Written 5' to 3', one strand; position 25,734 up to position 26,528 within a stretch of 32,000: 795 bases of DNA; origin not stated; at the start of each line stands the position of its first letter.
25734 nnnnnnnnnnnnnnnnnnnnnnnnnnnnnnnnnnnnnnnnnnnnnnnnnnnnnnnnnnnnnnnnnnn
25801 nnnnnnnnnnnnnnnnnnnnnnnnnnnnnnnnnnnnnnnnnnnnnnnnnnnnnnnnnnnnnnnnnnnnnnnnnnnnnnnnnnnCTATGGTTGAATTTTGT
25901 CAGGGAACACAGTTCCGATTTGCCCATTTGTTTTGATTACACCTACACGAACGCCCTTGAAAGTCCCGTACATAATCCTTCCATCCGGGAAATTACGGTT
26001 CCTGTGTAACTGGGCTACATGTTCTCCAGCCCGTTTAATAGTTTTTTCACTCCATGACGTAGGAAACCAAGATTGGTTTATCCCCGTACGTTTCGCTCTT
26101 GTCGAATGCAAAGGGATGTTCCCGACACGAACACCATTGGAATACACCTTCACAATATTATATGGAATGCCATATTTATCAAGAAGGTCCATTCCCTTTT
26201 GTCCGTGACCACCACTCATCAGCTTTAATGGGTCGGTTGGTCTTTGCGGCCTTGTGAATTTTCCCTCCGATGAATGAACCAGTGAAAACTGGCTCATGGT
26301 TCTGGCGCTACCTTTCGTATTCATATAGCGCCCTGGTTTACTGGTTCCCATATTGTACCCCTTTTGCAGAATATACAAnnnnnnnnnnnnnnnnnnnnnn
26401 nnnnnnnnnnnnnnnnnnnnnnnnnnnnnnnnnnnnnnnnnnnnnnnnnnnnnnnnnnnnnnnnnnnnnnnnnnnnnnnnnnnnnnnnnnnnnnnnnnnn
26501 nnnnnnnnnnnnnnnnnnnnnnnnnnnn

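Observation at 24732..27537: XRE repressor + ImmA/IrrE protease + stand-alone EndoU-like RNase + acidic partner + DUF4417-like gene: candidate undescribed signal-triggered toxin/defence module beside a Type III R-M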

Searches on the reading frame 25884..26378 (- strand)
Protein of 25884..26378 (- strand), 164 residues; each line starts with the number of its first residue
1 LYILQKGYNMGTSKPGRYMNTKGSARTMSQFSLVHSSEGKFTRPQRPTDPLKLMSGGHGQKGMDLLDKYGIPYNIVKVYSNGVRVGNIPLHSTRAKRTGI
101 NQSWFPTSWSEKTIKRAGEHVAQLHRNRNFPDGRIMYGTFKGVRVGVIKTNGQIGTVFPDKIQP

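Call 3: search_protein_families(library=pfam, proteins=[window:25884-26378:-], max_evalue=1)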
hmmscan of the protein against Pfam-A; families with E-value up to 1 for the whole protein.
window:25884-26378:- (164 aa): 3 families
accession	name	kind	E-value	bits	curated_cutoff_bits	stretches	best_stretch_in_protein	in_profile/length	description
PF14436.11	EndoU_bacteria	-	6.8e-13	49.5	25.3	1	37-160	9-128/129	Bacterial EndoU nuclease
PF12627.12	PolyA_pol_RNAbd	-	0.16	12.2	22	1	51-71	32-52/64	Probable RNA and SrmB- binding site of polymerase A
PF25116.1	CBM87_Agd3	-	0.2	11.8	27.6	1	61-86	17-42/214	Agd3 CBM87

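Call 4: search_protein_families(library=padloc, proteins=[window:25884-26378:-], max_evalue=1)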
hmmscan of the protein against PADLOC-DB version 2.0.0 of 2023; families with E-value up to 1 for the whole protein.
window:25884-26378:- (164 aa): 0 families

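Call 7: find_homologous_proteins(query=window:25884-26351:-, max_evalue=0.001)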
Query window:25884-26351:- (155 aa): 735 proteins with E <= 0.001 among 738 candidates; the best 120 are listed.
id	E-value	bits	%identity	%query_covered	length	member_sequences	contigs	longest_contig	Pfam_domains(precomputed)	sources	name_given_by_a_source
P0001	1.6e-94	332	95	100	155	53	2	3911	PF14436.12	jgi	jgi:hypothetical protein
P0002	8.5e-93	327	91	100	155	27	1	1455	PF14436.12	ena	-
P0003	1.1e-91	323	92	100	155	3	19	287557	PF14436.12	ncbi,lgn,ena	-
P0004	2.3e-88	312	88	100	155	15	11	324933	PF14436.12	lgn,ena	-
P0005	1.3e-85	303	86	100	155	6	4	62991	PF14436.12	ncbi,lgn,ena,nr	ncbi:MAG: EndoU domain-containing protein [Fibrobacter sp.]|nr:EndoU domain-containing protein [Fibr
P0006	3.7e-85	302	86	100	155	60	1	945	PF14436.12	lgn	-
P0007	1.4e-84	300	85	100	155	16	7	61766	PF14436.12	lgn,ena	-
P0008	3.9e-83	295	84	100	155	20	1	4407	PF14436.12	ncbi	-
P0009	9.4e-81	288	83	100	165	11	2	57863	PF14436.12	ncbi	-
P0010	5.7e-79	282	81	100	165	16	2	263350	PF14436.12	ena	-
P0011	2.3e-78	280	78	100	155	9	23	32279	PF14436.12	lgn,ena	-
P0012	3.0e-78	279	81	99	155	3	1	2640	PF14436.12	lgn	-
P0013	3.7e-77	276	76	100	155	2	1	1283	PF14436.12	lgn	-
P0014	5.3e-75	269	79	100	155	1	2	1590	PF14436.12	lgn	-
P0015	2.5e-71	257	71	100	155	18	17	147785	PF14436.12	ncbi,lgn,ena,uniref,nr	ncbi:EndoU domain-containing protein [Hallerella porci]|uniref:EndoU nuclease-like protein n=1 Tax=H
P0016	1.0e-67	245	70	100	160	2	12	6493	PF14436.12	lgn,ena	-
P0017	3.7e-66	240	70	99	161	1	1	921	PF14436.12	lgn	-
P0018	3.8e-66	240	71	100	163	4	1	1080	PF14436.12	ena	-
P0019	4.0e-66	240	69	100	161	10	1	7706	PF14436.12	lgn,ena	-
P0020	2.6e-65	237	69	100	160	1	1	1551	PF14436.12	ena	-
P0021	3.4e-65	237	66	100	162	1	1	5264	PF14436.12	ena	-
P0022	3.8e-65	237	66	100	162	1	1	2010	PF14436.12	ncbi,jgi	jgi:hypothetical protein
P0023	6.3e-65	236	69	100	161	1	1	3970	PF14436.12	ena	-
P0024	7.0e-65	236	68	99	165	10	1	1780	PF14436.12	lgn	-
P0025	7.9e-65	236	69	100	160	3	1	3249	PF14436.12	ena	-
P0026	1.3e-64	235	68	99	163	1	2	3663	PF14436.12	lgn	-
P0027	1.7e-64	235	68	100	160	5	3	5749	PF14436.12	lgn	-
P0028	2.1e-64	234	68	99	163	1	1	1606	PF14436.12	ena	-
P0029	2.2e-64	234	69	100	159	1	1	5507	PF14436.12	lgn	-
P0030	2.3e-64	234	68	100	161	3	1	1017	PF14436.12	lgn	-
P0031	5.6e-64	233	69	99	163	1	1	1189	PF14436.12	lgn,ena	-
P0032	7.2e-64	233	67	99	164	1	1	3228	PF14436.12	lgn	-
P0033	8.0e-64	233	68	99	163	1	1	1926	PF14436.12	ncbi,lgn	-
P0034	1.6e-63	232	68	100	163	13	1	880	PF14436.12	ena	-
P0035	1.9e-63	231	69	100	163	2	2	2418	PF14436.12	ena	-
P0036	2.1e-63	231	66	100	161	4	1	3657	PF14436.12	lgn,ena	-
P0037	3.2e-63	231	66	99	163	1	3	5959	PF14436.12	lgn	-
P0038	3.5e-63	231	67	100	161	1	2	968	PF14436.12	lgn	-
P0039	4.8e-63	230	66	100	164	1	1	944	PF14436.12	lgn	-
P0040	5.3e-63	230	67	99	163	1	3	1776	PF14436.12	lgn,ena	-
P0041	1.2e-62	229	66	100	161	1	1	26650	PF14436.12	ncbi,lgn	-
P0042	1.3e-62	229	66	99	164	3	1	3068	PF14436.12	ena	-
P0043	1.4e-62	229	68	99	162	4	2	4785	PF14436.12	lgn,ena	-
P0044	1.8e-62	228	66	99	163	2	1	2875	PF14436.12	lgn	-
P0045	2.4e-62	228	68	99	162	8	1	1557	PF14436.12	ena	-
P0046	2.8e-62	228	68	100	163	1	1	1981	PF14436.12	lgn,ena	-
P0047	3.2e-62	227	65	99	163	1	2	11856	PF14436.12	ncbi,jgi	jgi:hypothetical protein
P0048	3.2e-62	227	68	100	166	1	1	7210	PF14436.12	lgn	-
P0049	3.2e-62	227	68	99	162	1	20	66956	PF14436.12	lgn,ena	-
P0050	4.0e-62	227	65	99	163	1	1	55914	PF14436.12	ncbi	-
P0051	4.1e-62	227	65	99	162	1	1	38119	PF14436.12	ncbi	-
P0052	4.2e-62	227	66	99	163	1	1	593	PF14436.12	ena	-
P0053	4.7e-62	227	66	99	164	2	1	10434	PF14436.12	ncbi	-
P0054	4.9e-62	227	66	97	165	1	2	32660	PF14436.12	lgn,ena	-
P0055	5.4e-62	227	66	99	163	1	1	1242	PF14436.12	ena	-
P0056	5.4e-62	227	66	99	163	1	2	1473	PF14436.12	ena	-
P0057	6.0e-62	226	68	99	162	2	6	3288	PF14436.12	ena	-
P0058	6.2e-62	226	68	99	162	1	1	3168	PF14436.12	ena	-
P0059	6.9e-62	226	64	99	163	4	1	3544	PF14436.12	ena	-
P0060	7.2e-62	226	66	99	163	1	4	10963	PF14436.12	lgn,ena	-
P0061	7.2e-62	226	66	99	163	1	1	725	PF14436.12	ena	-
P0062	7.4e-62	226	66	100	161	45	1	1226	PF14436.12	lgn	-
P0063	7.7e-62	226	68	99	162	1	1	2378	PF14436.12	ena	-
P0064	8.1e-62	226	66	100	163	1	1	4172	PF14436.12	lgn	-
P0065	8.5e-62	226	65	99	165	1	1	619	PF14436.12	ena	-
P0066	8.5e-62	226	66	97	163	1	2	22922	PF14436.12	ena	-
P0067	9.1e-62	226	66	99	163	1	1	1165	PF14436.12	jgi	jgi:hypothetical protein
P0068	9.2e-62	226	66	99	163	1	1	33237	PF14436.12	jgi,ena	jgi:hypothetical protein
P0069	1.0e-61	226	66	99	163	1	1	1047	PF14436.12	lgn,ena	-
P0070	1.1e-61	226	66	99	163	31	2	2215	PF14436.12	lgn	-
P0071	1.3e-61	225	65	99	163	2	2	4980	PF14436.12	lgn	-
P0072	1.6e-61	225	66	99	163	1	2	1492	PF14436.12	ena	-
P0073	1.6e-61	225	66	99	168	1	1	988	PF14436.12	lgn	-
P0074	2.0e-61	225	66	99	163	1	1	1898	PF14436.12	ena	-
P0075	2.1e-61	225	66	99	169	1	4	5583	PF14436.12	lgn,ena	-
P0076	2.1e-61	225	67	99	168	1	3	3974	PF14436.12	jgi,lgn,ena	-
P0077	2.2e-61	225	66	99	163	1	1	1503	PF14436.12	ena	-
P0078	2.3e-61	225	66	99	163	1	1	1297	PF14436.12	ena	-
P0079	2.3e-61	225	65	99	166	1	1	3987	PF14436.12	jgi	jgi:hypothetical protein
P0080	2.4e-61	225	66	99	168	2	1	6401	PF14436.12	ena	-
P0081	2.5e-61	224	67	99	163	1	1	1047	PF14436.12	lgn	-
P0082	2.7e-61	224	65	100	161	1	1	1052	PF14436.12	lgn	-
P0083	2.8e-61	224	64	99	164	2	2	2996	PF14436.12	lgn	-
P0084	2.8e-61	224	66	99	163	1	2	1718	PF14436.12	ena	-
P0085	2.8e-61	224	66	99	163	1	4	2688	PF14436.12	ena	-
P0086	3.1e-61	224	65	100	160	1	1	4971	PF14436.12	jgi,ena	-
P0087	3.2e-61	224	65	100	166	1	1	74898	PF14436.12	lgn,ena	-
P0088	3.5e-61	224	66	99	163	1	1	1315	PF14436.12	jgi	jgi:hypothetical protein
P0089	3.5e-61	224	64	99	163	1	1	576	PF14436.12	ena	-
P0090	3.6e-61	224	66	100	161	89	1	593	PF14436.12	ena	-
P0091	3.6e-61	224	64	97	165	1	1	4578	PF14436.12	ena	-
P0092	3.9e-61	224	66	99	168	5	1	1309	PF14436.12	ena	-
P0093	4.3e-61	224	67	99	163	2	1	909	PF14436.12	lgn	-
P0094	4.8e-61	224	65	99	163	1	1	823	PF14436.12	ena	-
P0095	5.2e-61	223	66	99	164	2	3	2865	PF14436.12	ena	-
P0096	5.3e-61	223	65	99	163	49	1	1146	PF14436.12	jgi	-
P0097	5.4e-61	223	64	99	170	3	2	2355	PF14436.12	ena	-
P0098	5.6e-61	223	65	99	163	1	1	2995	PF14436.12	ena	-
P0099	5.7e-61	223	66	100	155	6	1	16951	PF14436.12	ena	-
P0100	5.7e-61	223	65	99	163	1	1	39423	PF14436.12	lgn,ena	-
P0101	5.9e-61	223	65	99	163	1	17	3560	PF14436.12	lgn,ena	-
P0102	5.9e-61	223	65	99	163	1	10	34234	PF14436.12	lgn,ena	-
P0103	6.5e-61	223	67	99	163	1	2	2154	PF14436.12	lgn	-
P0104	6.6e-61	223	65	99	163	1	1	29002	PF14436.12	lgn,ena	-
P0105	6.7e-61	223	66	99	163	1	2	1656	PF14436.12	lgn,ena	-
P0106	7.2e-61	223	65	99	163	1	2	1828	PF14436.12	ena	-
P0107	7.4e-61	223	64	99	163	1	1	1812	PF14436.12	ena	-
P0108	7.6e-61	223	65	99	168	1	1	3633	PF14436.12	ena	-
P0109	7.8e-61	223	66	99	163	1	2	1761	PF14436.12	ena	-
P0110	7.8e-61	223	66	99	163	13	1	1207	PF14436.12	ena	-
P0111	8.0e-61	223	65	99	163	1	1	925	PF14436.12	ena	-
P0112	8.2e-61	223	65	99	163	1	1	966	PF14436.12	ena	-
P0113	8.2e-61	223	65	99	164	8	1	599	PF14436.12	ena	-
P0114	8.6e-61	223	63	99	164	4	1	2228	PF14436.12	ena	-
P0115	8.6e-61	223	65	99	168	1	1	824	PF14436.12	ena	-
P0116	9.1e-61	223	65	99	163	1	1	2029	PF14436.12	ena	-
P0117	9.2e-61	223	66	99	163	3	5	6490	PF14436.12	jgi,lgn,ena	jgi:hypothetical protein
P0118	9.6e-61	223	65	99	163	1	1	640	PF14436.12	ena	-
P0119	9.8e-61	223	66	100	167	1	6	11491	PF14436.12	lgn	-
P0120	9.9e-61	223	65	99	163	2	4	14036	PF14436.12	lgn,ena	-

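Call 8: search_protein_families(library=ncbifam, proteins=[window:25884-26351:-], max_evalue=1)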
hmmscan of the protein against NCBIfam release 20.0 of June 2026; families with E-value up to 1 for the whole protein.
window:25884-26351:- (155 aa): 0 families

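Call 9: search_protein_families(library=phrogs, proteins=[window:25884-26351:-], max_evalue=0.01)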
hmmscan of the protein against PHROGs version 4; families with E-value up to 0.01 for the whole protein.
window:25884-26351:- (155 aa): 0 families

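Call 10: find_encoding_contigs(protein=P0015, flank=7000, max_places=4)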
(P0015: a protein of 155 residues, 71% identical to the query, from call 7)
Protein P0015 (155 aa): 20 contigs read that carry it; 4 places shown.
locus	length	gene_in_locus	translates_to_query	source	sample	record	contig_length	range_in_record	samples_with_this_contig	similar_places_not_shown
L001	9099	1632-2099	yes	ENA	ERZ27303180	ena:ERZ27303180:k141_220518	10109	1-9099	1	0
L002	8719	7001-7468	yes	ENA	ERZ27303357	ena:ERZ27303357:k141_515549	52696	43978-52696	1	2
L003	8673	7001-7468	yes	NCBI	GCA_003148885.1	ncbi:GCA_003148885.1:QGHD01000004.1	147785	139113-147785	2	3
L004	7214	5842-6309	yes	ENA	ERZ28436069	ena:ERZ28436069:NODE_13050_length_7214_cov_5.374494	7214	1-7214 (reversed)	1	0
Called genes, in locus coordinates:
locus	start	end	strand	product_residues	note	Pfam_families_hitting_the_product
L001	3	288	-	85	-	PF13420:Acetyltransf_4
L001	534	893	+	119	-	-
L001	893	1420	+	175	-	PF06114:Peptidase_M78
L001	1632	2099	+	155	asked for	PF14436:EndoU_bacteria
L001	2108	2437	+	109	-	-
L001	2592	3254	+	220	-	PF14386:DUF4417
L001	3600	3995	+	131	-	-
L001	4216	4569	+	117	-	PF13560:HTH_31 (weak), PF01381:HTH_3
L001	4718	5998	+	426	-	PF13173:AAA_14, PF13635:DUF4143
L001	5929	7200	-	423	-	PF07690:MFS_1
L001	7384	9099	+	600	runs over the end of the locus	PF02384:N6_Mtase, PF13847:Methyltransf_31 (faint), PF07669:Eco57I, PF12950:TaqI_C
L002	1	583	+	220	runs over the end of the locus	PF08713:DNA_alkylation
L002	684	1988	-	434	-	PF01053:Cys_Met_Meta_PP, PF00155:Aminotran_1_2, PF00266:Aminotran_5 (weak)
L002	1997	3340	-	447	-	PF00202:Aminotran_3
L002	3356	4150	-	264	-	PF00005:ABC_tran, PF13304:AAA_21 (faint)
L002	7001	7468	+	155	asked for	PF14436:EndoU_bacteria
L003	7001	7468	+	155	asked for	PF14436:EndoU_bacteria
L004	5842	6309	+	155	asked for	PF14436:EndoU_bacteria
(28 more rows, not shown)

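Call 11: find_encoding_contigs(protein=P0050, flank=7000, max_places=3)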
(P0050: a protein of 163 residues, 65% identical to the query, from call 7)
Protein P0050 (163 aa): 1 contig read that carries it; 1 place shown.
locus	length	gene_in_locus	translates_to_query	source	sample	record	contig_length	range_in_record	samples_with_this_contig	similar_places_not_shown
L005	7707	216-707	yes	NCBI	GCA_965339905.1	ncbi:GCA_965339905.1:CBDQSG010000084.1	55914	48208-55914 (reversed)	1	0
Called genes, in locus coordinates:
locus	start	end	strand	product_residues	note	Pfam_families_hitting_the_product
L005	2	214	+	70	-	?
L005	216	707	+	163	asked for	PF14436:EndoU_bacteria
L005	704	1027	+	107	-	-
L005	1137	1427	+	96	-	-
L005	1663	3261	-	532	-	PF00239:Resolvase, PF07508:Recombinase, PF13408:Zn_ribbon_recom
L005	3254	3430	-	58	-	-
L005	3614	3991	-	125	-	PF21983:NikA-like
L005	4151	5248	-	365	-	PF13481:AAA_25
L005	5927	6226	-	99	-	-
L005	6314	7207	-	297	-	PF18899:DUF5655 (weak)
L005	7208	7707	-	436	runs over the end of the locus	PF01637:ATPase_2 (faint), PF13173:AAA_14, PF13635:DUF4143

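Call 12: find_encoding_contigs(protein=P0087, flank=7000, max_places=3)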
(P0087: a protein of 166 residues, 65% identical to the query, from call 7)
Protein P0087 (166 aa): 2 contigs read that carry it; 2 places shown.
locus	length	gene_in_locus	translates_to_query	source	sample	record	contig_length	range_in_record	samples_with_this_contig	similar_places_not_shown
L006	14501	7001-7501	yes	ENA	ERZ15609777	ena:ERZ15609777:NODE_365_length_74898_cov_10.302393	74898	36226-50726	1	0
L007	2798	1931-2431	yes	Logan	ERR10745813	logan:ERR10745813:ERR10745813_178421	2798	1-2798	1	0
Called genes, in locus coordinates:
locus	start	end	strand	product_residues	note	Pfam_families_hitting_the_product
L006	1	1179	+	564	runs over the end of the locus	PF00512:HisKA, PF02518:HATPase_c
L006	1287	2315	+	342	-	-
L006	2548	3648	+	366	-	PF04055:Radical_SAM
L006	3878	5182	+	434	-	PF01964:ThiC_Rad_SAM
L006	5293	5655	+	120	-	PF13560:HTH_31 (faint)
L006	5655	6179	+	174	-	PF06114:Peptidase_M78 (weak)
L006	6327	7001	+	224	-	PF14386:DUF4417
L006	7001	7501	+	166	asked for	PF14436:EndoU_bacteria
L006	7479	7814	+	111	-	-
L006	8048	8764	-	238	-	PF12158:DUF3592 (weak)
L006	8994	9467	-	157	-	PF02502:LacAB_rpiB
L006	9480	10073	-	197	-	PF05685:Uma2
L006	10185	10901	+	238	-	PF01048:PNP_UDP_1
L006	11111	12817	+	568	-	PF02690:Na_Pi_cotrans, PF01895:PhoU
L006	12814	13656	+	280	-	PF13531:SBP_bac_11 (faint), PF12849:PBP_like_2, PF03466:LysR_substrate (weak), PF12849:PBP_like_2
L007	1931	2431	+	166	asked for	PF14436:EndoU_bacteria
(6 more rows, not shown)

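Call 19: find_related_loci(query=A1, collection=genome_contigs, flank=8000)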
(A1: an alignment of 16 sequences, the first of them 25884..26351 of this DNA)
Query A1 (155 aa) in genome_contigs; peptide patterns used: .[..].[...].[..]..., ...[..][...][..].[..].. (x = any residue, [..] = any of these).
275 stretches matched a pattern; 179 encode a relative of the query (tblastn E <= 1e-3); the best 80 are kept; 79 distinct loci.
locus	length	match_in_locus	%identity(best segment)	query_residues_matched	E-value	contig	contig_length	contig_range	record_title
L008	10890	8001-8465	96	1-155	3e-100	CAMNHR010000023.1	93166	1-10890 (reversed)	MAG: uncultured Fibrobacter sp. isolate SRR873595_bin.6_metaWRAP_v1.3_MAG genome assembly, contig: ERZ1756110.3392006, w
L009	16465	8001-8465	92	1-155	1e-95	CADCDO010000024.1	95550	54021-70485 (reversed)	MAG: Fibrobacter succinogenes isolate RUG14562 genome assembly, contig: RUG14562_asm_24, whole genome shotgun sequence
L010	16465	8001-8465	96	1-155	4e-100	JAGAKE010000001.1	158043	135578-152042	MAG: Fibrobacteraceae bacterium isolate RGIG8517 Water_deer_Cecum-2__c3, whole genome shotgun sequence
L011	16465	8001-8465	86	1-155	6e-90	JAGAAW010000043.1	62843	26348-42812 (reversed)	MAG: Fibrobacter sp. isolate RGIG8275 Water_buffalos_Rumen-5__c711082, whole genome shotgun sequence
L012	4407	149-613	84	1-155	5e-87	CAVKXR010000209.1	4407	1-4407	Oscillospiraceae bacterium isolate H07688-L1_cleanbin_000002 genome assembly, contig: Spades_H07688-L1_contig_3305, whol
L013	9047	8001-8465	83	1-155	5e-87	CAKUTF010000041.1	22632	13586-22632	MAG: uncultured Fibrobacter sp. isolate REFINED_METABAT215_TOP10_CONTIGS_1500_ASSEMBLY_K77_MERGED__Hadza_MoBio_hadza-I-L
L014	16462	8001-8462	84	1-154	2e-86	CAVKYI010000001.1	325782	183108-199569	Sodaliphilus sp. isolate H07658-L1_cleanbin_000003 genome assembly, contig: Spades_H07658-L1_contig_2, whole genome shot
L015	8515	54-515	82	2-155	1e-85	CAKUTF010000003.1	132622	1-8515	MAG: uncultured Fibrobacter sp. isolate REFINED_METABAT215_TOP10_CONTIGS_1500_ASSEMBLY_K77_MERGED__Hadza_MoBio_hadza-I-L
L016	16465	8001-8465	82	1-155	2e-85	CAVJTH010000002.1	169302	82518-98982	Senegalimassilia sp. isolate H07619-L1_cleanbin_000015 genome assembly, contig: Spades_H07619-L1_contig_13, whole genome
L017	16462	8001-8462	81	1-154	8e-82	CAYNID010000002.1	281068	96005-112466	MAG TPA_asm: uncultured Fibrobacter sp. isolate binchicken_co370_64 genome assembly, contig: NODE_32_length_281068_cov_2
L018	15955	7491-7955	82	1-155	1e-84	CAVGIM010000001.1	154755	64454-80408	Candidatus Methanomethylophilaceae archaeon isolate H07675-L1_cleanbin_000021 genome assembly, contig: Spades_H07675-L1_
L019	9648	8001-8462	69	1-154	2e-70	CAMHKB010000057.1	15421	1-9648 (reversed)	MAG: uncultured Clostridia bacterium isolate SRR11784284_bin.26_metaWRAP_v1.3_MAG genome assembly, contig: ERZ12203208.1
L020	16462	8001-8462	68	1-154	2e-69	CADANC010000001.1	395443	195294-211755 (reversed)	MAG: uncultured Erysipelotrichaceae bacterium isolate RUG13444 genome assembly, contig: RUG13444_asm_1, whole genome sho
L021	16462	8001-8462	66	1-154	1e-68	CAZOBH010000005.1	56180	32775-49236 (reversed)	MAG TPA_asm: uncultured Clostridium sp. isolate binchicken_co353_168 genome assembly, contig: NODE_714_length_56180_cov_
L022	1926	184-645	68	1-154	2e-70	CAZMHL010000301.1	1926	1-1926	MAG TPA_asm: uncultured Eubacteriales bacterium isolate SRP315200_co2_208 genome assembly, contig: NODE_139316_length_19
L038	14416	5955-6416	64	1-154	3e-64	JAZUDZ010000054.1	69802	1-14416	MAG: Acutalibacteraceae bacterium isolate T1900045304_TH20190074.MAGScoT_cleanbin_000002 SGB_6167_k141_1635400, whole ge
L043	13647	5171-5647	65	1-154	6e-63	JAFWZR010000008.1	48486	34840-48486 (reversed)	MAG: Clostridia bacterium isolate RGIG6217 Sheep_Rectum-2__c318730, whole genome shotgun sequence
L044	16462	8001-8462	62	1-154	3e-63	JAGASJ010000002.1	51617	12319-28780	MAG: Oscillospiraceae bacterium isolate RGIG8730 Water_deer_Colon-4__c14, whole genome shotgun sequence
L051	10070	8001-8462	62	1-154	6e-62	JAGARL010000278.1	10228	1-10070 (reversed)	Methanocorpusculum sp. isolate RGIG8706 Water_deer_Colon-3__c484537, whole genome shotgun sequence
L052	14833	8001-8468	60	1-151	8e-62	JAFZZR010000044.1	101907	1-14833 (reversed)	MAG: Lentisphaeria bacterium isolate RGIG8244 Water_buffalos_Rumen-5__c664601, whole genome shotgun sequence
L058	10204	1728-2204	62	1-154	5e-61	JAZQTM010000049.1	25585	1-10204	MAG: Acutalibacteraceae bacterium isolate T1900045189_TC20190185.MAGScoT_cleanbin_000004 SGB_5280_k141_2603740, whole ge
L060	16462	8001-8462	61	1-155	5e-61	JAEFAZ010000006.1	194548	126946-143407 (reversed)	MAG: Saccharofermentans sp. isolate Tb.RUG.502 NODE_104_length_194548_cov_8.280546, whole genome shotgun sequence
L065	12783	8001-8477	60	1-154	1e-60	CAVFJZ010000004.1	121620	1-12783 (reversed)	Bacteroidaceae bacterium isolate G02622-L1_cleanbin_000003 genome assembly, contig: Spades_G02622-L1_contig_17, whole ge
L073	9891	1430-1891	59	1-155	2e-59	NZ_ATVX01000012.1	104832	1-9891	Butyrivibrio sp. VCB2006 G613DRAFT_scaffold00012.12_C, whole genome shotgun sequence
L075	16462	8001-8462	58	1-154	1e-59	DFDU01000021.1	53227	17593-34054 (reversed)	MAG TPA_asm: Lachnospiraceae bacterium UBA3820 UBA3820_contig_37129, whole genome shotgun sequence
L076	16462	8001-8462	60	1-155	8e-59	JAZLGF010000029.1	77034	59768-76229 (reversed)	MAG: Lachnospiraceae bacterium isolate T1900044999_TA20190061.MAGScoT_cleanbin_000004 SGB_4273_k141_1911624, whole genom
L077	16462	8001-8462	59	1-155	5e-59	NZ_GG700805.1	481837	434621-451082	Lactobacillus iners DSM 13335 SCAFFOLD5, whole genome shotgun sequence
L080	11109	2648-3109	59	1-155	1e-58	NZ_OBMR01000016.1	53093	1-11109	Pseudobutyrivibrio ruminis DSM 9787, whole genome shotgun sequence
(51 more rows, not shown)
